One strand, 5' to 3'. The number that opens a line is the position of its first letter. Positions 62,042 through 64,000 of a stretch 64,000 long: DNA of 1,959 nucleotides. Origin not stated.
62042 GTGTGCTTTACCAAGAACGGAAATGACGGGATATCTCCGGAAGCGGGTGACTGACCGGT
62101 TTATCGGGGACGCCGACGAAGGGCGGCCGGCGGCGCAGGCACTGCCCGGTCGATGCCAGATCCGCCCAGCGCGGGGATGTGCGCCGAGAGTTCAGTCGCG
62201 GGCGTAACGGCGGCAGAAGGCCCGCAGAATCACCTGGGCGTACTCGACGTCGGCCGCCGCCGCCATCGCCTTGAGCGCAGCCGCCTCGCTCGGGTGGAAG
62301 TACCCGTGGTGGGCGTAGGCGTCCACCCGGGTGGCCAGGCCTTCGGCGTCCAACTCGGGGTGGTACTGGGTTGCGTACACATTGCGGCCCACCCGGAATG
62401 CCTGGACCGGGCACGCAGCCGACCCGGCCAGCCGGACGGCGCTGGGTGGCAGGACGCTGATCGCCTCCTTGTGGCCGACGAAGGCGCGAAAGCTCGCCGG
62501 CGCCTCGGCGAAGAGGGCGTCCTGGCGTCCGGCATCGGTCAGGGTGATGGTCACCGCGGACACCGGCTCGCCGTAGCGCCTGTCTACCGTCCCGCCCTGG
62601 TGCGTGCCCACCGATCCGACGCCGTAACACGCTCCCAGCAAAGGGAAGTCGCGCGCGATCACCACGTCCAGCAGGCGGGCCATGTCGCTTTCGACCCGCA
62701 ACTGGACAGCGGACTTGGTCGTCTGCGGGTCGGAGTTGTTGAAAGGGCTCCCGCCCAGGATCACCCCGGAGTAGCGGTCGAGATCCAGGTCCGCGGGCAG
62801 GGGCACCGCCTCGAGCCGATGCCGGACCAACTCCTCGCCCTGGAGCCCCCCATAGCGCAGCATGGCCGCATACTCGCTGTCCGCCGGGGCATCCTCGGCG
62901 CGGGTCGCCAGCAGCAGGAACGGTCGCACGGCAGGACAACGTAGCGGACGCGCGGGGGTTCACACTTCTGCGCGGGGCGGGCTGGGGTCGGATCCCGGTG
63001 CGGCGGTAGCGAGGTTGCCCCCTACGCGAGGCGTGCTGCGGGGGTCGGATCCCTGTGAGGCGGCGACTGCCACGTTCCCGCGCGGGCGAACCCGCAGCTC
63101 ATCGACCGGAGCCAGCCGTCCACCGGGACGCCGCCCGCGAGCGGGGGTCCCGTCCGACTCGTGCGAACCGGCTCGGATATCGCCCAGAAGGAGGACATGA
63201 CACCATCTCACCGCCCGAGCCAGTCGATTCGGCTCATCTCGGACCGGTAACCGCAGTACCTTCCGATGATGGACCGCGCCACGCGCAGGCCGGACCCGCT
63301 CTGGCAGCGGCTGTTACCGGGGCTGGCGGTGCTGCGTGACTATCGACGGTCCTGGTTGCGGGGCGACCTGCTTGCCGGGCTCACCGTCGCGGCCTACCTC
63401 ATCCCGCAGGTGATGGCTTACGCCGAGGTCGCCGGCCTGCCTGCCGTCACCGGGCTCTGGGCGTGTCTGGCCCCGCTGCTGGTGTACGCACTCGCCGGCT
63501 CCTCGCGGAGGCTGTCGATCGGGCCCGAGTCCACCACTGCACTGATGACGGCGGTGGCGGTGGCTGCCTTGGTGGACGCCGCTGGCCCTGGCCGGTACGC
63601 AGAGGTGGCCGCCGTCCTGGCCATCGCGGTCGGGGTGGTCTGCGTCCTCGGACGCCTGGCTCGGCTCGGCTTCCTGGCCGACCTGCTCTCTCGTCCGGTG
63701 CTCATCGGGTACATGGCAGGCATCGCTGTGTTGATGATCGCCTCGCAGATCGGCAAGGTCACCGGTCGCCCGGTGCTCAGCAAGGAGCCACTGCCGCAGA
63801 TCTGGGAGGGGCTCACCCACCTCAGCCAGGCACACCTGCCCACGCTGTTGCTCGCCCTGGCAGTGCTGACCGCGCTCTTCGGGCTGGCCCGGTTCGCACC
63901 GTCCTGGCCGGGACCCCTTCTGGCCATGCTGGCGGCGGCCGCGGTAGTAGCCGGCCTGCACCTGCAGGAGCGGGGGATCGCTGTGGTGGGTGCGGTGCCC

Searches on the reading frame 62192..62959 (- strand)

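Call 11: search_protein_families(library=pfam, proteins=[window:62192-62959:-])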
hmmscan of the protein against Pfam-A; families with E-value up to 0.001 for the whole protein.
window:62192-62959:- (255 aa): 2 families
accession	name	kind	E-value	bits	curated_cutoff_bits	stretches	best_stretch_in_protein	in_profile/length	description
PF00117.34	GATase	-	1.5e-10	41.5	22.8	1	60-204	40-174/190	Glutamine amidotransferase class-I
PF07722.19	Peptidase_C26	-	0.00057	20.2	20.5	0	61-202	57-219/219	Peptidase C26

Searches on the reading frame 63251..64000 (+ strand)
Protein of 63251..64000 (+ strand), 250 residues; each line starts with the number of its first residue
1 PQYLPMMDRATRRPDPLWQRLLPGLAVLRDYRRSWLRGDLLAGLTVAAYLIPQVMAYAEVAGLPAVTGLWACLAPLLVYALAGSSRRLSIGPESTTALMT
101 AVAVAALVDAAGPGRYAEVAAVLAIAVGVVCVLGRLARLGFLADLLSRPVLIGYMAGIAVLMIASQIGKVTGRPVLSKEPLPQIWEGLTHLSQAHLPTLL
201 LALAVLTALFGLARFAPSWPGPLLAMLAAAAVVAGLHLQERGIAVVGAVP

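Call 11: search_protein_families(library=pfam, proteins=[window:63251-64000:+])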
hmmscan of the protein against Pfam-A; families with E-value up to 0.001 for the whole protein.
window:63251-64000:+ (250 aa): 1 family
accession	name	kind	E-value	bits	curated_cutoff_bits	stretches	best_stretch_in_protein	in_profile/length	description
PF00916.26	Sulfate_transp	-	1.2e-49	169.5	23.2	1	36-250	1-225/380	Sulfate permease family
